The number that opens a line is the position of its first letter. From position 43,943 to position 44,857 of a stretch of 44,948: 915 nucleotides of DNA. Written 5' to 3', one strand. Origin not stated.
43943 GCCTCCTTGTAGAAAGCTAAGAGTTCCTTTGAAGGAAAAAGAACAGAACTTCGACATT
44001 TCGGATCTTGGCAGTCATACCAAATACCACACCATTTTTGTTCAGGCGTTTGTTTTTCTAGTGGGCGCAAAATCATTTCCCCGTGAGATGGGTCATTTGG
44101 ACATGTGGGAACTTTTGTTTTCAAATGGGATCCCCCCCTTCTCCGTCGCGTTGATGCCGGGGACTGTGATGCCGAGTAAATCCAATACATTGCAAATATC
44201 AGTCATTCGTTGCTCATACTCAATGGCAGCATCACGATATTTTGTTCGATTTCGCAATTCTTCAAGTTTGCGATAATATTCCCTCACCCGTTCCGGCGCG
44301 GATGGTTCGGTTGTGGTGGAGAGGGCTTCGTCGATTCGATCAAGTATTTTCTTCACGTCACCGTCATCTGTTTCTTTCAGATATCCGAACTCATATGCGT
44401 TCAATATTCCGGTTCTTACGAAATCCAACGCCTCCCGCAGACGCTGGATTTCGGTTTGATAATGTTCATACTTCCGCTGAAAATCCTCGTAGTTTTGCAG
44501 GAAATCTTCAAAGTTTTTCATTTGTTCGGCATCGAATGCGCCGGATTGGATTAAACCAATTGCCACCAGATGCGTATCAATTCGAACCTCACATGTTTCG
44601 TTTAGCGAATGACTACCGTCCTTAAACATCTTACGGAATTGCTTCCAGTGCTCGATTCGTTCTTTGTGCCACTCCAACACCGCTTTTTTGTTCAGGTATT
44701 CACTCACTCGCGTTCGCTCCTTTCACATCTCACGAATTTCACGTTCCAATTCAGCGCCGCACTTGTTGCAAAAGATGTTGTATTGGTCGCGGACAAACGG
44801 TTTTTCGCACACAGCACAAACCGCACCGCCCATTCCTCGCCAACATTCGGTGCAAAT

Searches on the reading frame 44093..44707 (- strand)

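Call 10: search_protein_families(library=pfam, proteins=[window:44093-44707:-], max_evalue=0.01)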
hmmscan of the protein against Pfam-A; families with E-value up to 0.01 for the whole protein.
window:44093-44707:- (204 aa): 1 family
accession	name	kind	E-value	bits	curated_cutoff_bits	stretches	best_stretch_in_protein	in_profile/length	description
PF10042.14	DUF2278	-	0.0072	16.7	25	0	69-134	76-132/206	Uncharacterized conserved protein (DUF2278)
